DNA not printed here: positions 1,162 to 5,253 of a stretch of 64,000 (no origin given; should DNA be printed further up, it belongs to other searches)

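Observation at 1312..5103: Fibre-like giant protein built from a novel ~16-aa [ED][IL]GN[IV]YP periodic repeat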

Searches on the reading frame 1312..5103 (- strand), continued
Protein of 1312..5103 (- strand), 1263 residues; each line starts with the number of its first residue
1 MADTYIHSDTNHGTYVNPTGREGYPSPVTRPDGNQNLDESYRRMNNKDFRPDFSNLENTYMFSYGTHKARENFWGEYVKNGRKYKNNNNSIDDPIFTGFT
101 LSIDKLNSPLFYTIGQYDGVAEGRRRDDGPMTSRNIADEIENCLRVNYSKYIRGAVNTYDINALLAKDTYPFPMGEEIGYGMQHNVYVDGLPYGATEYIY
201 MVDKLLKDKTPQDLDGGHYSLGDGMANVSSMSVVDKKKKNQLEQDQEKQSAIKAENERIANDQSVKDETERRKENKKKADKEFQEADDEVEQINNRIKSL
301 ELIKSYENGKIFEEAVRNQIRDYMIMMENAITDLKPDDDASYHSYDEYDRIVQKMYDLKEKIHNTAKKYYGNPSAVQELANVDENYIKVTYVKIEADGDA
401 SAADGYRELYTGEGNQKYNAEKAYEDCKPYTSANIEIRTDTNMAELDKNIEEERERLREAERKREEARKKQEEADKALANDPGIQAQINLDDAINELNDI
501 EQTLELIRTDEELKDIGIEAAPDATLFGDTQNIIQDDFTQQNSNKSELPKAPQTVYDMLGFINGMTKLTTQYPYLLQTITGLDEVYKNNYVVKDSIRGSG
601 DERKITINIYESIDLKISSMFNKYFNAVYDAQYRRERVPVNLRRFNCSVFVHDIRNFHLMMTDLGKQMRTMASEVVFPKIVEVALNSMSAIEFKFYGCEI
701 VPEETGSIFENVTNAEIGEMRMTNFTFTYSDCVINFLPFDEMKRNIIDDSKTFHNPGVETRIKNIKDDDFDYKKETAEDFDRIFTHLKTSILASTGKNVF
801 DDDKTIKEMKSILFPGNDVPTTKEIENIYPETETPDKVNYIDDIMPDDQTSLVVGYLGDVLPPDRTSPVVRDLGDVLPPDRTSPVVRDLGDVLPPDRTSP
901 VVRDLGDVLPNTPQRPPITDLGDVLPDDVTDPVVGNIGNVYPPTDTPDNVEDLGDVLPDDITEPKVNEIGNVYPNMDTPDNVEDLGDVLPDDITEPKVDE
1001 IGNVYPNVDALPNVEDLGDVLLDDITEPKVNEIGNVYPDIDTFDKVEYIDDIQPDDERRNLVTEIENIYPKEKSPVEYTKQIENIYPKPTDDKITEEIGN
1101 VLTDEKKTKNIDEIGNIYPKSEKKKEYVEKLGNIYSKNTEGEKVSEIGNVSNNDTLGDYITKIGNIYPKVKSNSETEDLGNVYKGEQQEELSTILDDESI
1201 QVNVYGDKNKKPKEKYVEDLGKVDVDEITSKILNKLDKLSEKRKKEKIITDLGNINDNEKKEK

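Call 31: get_annotated_region(hit=H4, flank=9000)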
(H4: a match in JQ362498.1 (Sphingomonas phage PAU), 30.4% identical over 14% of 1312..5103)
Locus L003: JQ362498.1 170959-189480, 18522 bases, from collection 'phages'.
description: Sphingomonas phage PAU, complete genome.
organism: Sphingomonas phage PAU (NCBI taxid 1150991)
taxonomy: Viruses; Duplodnaviria; Heunggongvirae; Uroviricota; Caudoviricetes
host: Sphingomonas paucimobilis, Felix d'Herelle Reference Center for Phages host #1398; source: silkworms; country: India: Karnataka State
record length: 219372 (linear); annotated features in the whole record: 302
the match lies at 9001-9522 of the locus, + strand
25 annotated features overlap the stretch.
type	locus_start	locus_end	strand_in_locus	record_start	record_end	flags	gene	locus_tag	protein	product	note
CDS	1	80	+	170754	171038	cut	240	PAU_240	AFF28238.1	gp240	-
CDS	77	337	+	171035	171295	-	241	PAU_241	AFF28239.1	gp241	-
CDS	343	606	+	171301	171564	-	242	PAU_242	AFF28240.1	gp242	-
CDS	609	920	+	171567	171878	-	243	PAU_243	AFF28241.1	gp243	-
CDS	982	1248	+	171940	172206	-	244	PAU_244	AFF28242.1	gp244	NrdH-like redoxin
CDS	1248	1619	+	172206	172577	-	245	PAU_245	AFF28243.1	gp245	NrdI-like ribonucleotide reductase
CDS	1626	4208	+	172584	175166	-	246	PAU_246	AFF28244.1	gp246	NrdE-like ribonucleoside reductase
CDS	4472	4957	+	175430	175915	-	247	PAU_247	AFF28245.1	gp247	-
CDS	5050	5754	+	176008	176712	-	248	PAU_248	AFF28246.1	gp248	-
CDS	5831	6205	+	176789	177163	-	249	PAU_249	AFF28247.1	gp249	-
CDS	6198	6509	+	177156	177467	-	250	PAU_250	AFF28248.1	gp250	-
CDS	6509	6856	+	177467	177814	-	251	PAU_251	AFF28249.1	gp251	-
CDS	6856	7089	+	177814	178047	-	252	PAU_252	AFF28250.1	gp252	-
CDS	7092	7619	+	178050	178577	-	253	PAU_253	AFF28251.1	gp253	-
CDS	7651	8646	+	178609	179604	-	254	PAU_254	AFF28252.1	gp254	NrdF-like ribonucleoside reductase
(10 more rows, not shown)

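Call 37: get_annotated_region(hit=H1, flank=10000)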
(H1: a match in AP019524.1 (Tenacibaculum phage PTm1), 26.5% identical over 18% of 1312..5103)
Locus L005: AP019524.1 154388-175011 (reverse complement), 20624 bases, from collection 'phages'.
description: Tenacibaculum phage PTm1 DNA, complete genome.
organism: Tenacibaculum phage PTm1 (NCBI taxid 2547425)
taxonomy: Viruses; Duplodnaviria; Heunggongvirae; Uroviricota; Caudoviricetes; Shirahamavirus; Shirahamavirus PTm1
host: Tenacibaculum maritimum; source: seawater; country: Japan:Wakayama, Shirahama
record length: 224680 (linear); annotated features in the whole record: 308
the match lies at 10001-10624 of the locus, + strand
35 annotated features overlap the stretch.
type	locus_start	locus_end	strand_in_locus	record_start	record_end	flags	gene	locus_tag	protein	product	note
CDS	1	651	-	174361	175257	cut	-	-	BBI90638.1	hypothetical protein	PTm1_ORF-246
CDS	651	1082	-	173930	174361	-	-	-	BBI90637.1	hypothetical protein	PTm1_ORF-245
CDS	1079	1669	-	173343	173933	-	-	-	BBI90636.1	hypothetical protein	PTm1_ORF-244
CDS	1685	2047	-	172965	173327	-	-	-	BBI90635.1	hypothetical protein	PTm1_ORF-243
CDS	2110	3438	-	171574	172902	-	-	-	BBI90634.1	hypothetical protein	PTm1_ORF-242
CDS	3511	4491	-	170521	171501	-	-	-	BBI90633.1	DNA polymerase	PTm1_ORF-241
CDS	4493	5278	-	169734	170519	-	-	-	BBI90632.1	VSR endonuclease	PTm1_ORF-240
CDS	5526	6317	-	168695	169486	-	-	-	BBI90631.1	intein-containing split DNA polymerase precursor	PTm1_ORF-239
CDS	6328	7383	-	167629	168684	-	-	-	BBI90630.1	hypothetical protein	PTm1_ORF-238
CDS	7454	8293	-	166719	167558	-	-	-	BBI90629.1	hypothetical protein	PTm1_ORF-237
CDS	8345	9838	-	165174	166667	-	-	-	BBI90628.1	DNA polymerase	PTm1_ORF-236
CDS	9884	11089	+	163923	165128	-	-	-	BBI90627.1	hypothetical protein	PTm1_ORF-235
CDS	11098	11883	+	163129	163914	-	-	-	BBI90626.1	baseplate hub subunit and tail lysozyme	PTm1_ORF-234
CDS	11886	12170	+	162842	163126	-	-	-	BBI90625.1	hypothetical protein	PTm1_ORF-233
CDS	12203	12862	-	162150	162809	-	-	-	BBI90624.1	hypothetical protein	PTm1_ORF-232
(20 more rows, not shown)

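Call 38: get_annotated_region(hit=H6, flank=10000)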
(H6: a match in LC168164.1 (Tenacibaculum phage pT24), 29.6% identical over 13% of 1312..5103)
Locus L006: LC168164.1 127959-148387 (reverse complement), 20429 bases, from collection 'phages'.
description: Tenacibaculum phage pT24 DNA, complete genome.
organism: Tenacibaculum phage pT24 (NCBI taxid 1880590)
taxonomy: Viruses; Duplodnaviria; Heunggongvirae; Uroviricota; Caudoviricetes; Kungbxnavirus; Kungbxnavirus pT24
host: Tenacibaculum sp.; source: -; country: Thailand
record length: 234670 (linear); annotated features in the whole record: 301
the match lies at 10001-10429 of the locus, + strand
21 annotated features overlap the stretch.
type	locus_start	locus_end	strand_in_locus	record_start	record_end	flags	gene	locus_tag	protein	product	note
CDS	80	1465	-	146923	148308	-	-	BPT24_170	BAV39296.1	hypothetical protein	-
CDS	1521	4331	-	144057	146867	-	-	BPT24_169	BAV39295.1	DNA ligase 1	-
CDS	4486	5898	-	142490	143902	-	-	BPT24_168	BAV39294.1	DNA polymerase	-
CDS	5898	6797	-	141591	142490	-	-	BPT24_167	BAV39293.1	hypothetical protein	-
CDS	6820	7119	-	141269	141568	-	-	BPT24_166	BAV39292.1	hypothetical protein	-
CDS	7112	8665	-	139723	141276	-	-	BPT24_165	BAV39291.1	DNA polymerase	-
CDS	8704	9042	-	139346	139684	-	-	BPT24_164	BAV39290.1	hypothetical protein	-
CDS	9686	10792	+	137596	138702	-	-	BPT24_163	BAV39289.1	hypothetical protein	-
CDS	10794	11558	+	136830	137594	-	-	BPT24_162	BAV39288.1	phage-related baseplate assembly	-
CDS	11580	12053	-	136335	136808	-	-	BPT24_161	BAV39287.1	hypothetical protein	-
CDS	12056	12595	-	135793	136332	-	-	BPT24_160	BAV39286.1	hypothetical protein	-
CDS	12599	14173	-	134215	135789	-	-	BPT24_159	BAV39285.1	hypothetical protein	-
CDS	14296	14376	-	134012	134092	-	-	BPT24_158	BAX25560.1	hypothetical protein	-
CDS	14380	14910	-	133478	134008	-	-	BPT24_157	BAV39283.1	P domain-containing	-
CDS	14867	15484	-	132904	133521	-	-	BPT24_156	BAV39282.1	P domain-containing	-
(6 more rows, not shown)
